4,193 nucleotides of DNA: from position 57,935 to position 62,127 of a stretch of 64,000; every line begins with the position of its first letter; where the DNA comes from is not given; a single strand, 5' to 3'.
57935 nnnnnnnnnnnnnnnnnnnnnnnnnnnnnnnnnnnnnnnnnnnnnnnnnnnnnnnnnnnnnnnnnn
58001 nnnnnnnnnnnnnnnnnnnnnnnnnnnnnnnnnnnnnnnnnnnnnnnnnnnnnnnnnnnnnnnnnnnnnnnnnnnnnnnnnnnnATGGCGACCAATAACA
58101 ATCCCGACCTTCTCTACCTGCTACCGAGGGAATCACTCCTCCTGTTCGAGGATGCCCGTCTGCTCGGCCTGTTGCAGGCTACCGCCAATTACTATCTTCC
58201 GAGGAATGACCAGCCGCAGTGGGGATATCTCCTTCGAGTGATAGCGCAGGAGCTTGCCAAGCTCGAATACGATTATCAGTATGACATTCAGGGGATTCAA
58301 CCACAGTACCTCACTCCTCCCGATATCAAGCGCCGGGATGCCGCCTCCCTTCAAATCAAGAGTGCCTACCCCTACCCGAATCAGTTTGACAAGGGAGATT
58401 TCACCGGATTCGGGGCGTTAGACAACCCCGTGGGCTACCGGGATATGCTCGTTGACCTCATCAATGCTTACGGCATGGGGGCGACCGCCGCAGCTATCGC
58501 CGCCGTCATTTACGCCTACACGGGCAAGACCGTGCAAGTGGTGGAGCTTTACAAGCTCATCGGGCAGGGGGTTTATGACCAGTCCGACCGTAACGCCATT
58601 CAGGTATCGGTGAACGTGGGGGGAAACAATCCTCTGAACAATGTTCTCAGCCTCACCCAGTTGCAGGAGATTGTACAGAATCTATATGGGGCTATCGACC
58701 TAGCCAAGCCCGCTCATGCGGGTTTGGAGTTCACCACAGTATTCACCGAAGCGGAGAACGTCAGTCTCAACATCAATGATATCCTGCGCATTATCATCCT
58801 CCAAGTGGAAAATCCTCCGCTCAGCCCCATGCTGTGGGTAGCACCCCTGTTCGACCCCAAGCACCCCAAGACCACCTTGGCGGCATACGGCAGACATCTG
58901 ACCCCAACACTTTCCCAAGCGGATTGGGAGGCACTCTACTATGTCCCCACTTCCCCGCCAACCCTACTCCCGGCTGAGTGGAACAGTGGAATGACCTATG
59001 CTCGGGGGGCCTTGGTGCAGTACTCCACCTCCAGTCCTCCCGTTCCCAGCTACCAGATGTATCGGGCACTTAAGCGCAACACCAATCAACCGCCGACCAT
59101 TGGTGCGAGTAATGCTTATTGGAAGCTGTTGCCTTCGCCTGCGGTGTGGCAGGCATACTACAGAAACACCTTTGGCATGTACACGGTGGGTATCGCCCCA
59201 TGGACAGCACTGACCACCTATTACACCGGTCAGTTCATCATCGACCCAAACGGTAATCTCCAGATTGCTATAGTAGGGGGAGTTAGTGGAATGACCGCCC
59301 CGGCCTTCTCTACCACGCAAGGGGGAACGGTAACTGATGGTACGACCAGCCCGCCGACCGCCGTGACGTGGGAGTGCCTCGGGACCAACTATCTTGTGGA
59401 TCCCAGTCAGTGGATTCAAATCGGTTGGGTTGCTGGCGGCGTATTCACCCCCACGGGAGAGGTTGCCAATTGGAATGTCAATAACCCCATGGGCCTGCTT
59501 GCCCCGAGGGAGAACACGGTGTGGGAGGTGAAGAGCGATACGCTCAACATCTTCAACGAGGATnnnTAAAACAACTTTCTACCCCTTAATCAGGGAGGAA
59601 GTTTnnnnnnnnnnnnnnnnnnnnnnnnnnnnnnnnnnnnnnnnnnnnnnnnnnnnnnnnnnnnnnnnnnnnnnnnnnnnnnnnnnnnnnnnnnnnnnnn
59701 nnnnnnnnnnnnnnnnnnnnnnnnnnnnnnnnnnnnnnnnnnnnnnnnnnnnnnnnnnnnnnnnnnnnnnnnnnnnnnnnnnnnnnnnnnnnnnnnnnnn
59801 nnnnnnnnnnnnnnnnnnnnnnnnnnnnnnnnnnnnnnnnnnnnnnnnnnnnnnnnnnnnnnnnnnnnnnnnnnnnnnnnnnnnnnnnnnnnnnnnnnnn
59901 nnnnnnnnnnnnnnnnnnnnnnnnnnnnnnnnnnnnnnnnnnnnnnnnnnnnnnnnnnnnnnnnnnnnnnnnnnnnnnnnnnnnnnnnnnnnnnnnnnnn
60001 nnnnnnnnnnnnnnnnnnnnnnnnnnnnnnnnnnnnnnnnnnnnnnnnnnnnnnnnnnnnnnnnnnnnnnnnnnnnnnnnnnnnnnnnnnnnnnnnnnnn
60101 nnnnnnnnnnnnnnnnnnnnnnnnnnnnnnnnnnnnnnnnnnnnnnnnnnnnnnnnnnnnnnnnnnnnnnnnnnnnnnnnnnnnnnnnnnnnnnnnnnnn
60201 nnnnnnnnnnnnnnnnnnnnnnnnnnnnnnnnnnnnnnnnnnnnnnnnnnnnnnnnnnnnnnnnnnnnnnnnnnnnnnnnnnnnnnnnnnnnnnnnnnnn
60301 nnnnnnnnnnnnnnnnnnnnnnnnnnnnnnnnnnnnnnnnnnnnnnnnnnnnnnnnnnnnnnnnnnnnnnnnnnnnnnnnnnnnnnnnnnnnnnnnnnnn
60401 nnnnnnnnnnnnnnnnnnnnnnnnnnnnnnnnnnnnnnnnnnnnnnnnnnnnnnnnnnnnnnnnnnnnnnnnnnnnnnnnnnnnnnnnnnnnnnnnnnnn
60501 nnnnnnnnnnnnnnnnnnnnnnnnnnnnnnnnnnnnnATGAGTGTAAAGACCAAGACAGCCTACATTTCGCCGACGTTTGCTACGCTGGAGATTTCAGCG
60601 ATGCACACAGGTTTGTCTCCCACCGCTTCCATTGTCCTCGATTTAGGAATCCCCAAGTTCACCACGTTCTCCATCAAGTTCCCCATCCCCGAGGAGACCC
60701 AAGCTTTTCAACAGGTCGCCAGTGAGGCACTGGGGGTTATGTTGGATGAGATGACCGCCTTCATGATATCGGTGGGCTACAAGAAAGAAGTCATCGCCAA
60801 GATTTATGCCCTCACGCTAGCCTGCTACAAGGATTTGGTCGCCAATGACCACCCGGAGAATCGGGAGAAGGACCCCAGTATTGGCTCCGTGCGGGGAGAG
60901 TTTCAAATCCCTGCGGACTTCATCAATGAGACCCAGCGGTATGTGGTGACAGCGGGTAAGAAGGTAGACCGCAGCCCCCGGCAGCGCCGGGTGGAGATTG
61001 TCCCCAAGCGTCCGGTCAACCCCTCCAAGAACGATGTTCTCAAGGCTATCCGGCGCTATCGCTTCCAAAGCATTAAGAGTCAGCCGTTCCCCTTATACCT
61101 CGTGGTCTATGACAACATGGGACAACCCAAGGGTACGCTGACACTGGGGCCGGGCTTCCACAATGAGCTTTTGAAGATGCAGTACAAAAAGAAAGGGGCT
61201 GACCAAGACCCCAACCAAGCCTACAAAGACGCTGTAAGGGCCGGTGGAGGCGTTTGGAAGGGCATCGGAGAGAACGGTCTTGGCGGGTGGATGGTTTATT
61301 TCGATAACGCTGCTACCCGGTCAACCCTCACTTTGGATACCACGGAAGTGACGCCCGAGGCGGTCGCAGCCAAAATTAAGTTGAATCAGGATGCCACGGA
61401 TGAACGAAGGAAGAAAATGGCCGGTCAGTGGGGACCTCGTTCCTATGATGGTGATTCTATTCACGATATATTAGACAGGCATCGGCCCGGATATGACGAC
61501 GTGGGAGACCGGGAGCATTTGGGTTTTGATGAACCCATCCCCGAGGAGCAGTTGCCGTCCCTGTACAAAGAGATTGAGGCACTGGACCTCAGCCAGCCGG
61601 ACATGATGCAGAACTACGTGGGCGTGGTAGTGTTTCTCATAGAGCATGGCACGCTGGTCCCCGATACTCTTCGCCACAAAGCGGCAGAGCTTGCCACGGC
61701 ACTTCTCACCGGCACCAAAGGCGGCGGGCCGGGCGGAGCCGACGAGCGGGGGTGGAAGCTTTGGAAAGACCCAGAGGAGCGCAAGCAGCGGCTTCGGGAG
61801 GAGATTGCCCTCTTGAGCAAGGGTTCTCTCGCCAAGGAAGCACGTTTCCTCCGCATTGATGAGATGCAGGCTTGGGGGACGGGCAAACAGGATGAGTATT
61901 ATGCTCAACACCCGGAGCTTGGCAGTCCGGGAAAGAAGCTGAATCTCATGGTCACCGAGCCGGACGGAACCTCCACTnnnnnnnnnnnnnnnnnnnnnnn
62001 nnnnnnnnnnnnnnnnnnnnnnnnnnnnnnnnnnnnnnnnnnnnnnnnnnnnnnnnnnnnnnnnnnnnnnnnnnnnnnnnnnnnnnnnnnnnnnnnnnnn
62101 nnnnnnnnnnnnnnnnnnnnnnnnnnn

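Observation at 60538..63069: PARP/DT-like ADP-ribosyltransferase signature fused to a Nudix-like box in an 843-aa protein at the end of the structural module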

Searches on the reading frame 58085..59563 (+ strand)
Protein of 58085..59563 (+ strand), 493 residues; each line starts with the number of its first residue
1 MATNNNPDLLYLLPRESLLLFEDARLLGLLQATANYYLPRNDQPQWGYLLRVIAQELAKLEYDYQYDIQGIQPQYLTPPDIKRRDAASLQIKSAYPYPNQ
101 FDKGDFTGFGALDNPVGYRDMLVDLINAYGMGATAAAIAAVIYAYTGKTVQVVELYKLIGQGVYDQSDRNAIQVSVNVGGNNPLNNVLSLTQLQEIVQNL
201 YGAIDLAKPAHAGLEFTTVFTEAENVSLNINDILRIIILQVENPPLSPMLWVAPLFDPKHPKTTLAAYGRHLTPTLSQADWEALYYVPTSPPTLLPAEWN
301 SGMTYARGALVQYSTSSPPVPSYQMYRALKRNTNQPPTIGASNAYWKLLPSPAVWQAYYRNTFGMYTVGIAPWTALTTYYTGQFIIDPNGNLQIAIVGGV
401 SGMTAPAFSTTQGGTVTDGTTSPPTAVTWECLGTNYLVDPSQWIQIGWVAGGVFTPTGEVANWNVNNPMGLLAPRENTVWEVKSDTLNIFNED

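Call 3: search_protein_families(library=pfam, proteins=[window:58085-59563:+], max_evalue=1)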
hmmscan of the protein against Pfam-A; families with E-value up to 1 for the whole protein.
window:58085-59563:+ (493 aa): 0 families

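Call 4: search_protein_families(library=phrogs, proteins=[window:58085-59563:+], max_evalue=0.1)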
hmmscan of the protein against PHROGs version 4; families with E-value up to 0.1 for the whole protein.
window:58085-59563:+ (493 aa): 1 family
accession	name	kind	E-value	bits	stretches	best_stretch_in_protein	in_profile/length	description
phrog_20658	-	head and packaging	6e-05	23.8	1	372-419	80-129/211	head decoration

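Call 44: search_protein_families(library=ncbifam, proteins=[window:58085-59563:+], max_evalue=0.1)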
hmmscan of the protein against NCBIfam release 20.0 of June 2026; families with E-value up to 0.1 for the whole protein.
window:58085-59563:+ (493 aa): 0 families

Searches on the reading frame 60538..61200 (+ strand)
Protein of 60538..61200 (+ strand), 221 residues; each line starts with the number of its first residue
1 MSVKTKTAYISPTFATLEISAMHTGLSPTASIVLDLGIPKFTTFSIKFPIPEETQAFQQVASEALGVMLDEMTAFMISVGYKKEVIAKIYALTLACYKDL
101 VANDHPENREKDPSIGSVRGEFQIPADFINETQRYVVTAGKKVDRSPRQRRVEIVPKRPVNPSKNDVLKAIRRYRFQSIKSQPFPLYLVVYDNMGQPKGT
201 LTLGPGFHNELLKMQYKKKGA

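Call 56: search_solved_structures(query=A5, max_evalue=10)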
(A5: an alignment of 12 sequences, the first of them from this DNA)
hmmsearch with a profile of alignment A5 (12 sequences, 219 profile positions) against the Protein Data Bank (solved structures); distinct sequences matched with E-value up to 10: 2.
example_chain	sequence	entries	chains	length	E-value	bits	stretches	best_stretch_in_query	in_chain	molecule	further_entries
4epc_A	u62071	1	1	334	0.01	18.3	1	154-196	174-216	N-acetylmuramoyl-L-alanine amidase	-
9crn_A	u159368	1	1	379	0.19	14.2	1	163-211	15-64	Transglutaminase-like domain-containing protein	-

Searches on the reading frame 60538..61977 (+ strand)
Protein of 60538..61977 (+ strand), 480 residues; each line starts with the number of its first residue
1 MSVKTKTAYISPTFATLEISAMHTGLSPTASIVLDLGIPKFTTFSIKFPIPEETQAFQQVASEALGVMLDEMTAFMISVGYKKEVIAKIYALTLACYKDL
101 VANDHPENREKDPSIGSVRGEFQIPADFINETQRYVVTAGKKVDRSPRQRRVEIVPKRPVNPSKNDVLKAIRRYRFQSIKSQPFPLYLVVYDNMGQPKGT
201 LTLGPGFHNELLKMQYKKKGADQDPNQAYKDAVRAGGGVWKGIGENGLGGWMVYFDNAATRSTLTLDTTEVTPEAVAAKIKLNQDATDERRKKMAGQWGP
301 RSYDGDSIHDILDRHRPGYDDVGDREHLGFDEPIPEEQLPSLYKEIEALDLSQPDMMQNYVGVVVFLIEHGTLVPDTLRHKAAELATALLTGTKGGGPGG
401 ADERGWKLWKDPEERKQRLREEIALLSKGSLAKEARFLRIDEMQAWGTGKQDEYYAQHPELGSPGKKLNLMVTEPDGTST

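Call 77: search_dna_similar(query=window:60538-61977:+, collection=phages, mode=protein, max_evalue=0.01, max_rows=15)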
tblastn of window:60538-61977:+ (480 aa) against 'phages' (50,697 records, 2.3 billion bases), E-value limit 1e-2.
Records with a match: 1; places in all: 1; records where one place covers at least 80% of the query: 0.
Best place of each record, by identity: <60% 1.
By first word of the organism name: Tunturiibacter 1.
By host as written in the record: Tunturiibacter psychrotolerans X4BP1 1.
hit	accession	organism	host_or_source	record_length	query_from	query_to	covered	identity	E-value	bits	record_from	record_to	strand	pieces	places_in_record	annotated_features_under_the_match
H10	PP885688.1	Tunturiibacter phage Tunturi_5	Tunturiibacter psychrotolerans X4BP1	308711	6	199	40%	34.5%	4e-23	109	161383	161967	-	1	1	portal protein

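Call 79: get_annotated_region(hit=H10, flank=12000)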
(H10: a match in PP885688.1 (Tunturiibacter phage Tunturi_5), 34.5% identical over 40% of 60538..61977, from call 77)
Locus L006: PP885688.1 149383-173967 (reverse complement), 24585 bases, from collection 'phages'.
description: Tunturiibacter phage Tunturi_5, complete genome.
organism: Tunturiibacter phage Tunturi_5 (NCBI taxid 3378199)
taxonomy: Viruses; Duplodnaviria; Heunggongvirae; Uroviricota; Caudoviricetes
host: Tunturiibacter psychrotolerans X4BP1; source: soil; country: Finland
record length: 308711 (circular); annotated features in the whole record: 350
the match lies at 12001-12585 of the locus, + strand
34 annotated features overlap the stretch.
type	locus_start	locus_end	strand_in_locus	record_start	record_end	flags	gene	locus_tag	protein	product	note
CDS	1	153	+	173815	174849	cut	-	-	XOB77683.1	baseplate protein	ORF240; gp240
CDS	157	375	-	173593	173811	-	-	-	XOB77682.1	hypothetical protein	ORF239; gp239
CDS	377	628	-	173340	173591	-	-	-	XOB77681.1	hypothetical protein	ORF238; gp238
CDS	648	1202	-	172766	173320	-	-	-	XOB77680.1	hypothetical protein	ORF237; gp237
CDS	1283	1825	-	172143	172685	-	-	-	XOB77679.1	endolysin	ORF236; gp236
CDS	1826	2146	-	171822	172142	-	-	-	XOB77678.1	transcriptional regulator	ORF235; gp235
CDS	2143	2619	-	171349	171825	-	-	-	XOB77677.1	hypothetical protein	ORF234; gp234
CDS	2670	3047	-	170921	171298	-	-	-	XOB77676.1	hypothetical protein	ORF233; gp233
CDS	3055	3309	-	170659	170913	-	-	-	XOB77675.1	hypothetical protein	ORF232; gp232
CDS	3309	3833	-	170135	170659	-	-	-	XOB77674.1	hypothetical protein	ORF231; gp231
CDS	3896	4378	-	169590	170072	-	-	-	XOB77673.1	hypothetical protein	ORF230; gp230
CDS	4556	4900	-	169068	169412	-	-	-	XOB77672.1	hypothetical protein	ORF229; gp229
CDS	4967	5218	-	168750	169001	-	-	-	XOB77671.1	hypothetical protein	ORF228; gp228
CDS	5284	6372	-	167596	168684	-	-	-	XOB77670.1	O-acetyltransferase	ORF227; gp227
CDS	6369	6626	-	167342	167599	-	-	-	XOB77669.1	hypothetical protein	ORF226; gp226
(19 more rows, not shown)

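Call 80: search_protein_families(library=pfam, proteins=[L006:10567-12630:+, L006:6771-10556:+], max_evalue=0.01)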
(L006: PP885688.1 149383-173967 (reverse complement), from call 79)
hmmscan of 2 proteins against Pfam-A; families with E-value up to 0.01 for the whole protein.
L006:10567-12630:+ (688 aa): 5 families
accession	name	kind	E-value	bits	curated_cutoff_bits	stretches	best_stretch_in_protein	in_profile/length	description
PF00583.31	Acetyltransf_1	-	2.9e-17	63.5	20.7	2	51-114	35-95/116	Acetyltransferase (GNAT) family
PF13508.13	Acetyltransf_7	-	1.4e-12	48.2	27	2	54-114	8-64/84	Acetyltransferase (GNAT) domain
PF13673.13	Acetyltransf_10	-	5.3e-10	39.8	23.6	2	255-311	37-86/128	Acetyltransferase (GNAT) domain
PF14542.12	Acetyltransf_CG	-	1.9e-08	34.7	30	1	77-116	23-62/80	GCN5-related N-acetyl-transferase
PF17013.11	Acetyltransf_15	-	0.00082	19.3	35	0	57-100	45-94/210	Putative acetyl-transferase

L006:6771-10556:+ (1262 aa): 2 families
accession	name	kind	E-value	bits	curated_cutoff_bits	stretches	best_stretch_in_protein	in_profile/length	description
PF18760.7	ART-PolyVal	-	4.6e-32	112.1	31.2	2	207-380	1-140/140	ADP-Ribosyltransferase in polyvalent proteins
PF15891.11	Nuc_deoxyri_tr2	-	2.8e-25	89.1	30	1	16-115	2-102/105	Nucleoside 2-deoxyribosyltransferase like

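Call 81: search_protein_families(library=phrogs, proteins=[L006:10567-12630:+, L006:6771-10556:+], max_evalue=0.001)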
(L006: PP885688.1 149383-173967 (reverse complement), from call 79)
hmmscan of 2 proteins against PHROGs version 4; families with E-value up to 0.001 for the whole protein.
L006:10567-12630:+ (688 aa): 4 families
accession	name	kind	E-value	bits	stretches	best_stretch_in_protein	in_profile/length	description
phrog_1249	-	other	3.5e-09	37.6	0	255-320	65-133/180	acetyltransferase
phrog_1033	-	DNA, RNA and nucleotide metabolism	2.7e-05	25.1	1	395-464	35-99/334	ParB-like partition protein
phrog_11841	-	other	7.5e-05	22.6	0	264-320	76-132/502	acetyltransferase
phrog_3810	-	other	0.00058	20.9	0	258-311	69-120/155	acetyltransferase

L006:6771-10556:+ (1262 aa): 5 families
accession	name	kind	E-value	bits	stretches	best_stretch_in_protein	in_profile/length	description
phrog_21376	-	unknown function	1.4e-41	143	2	154-418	489-723/1664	-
phrog_30579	-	unknown function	1.8e-41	142.6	1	10-150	12-156/164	-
phrog_8642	-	unknown function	2.9e-24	86.6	1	540-704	10-169/177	-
phrog_30335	-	unknown function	9.2e-06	23.9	0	360-392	1975-2007/2900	-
phrog_13493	-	unknown function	0.00066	20.6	0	777-859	6-106/208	-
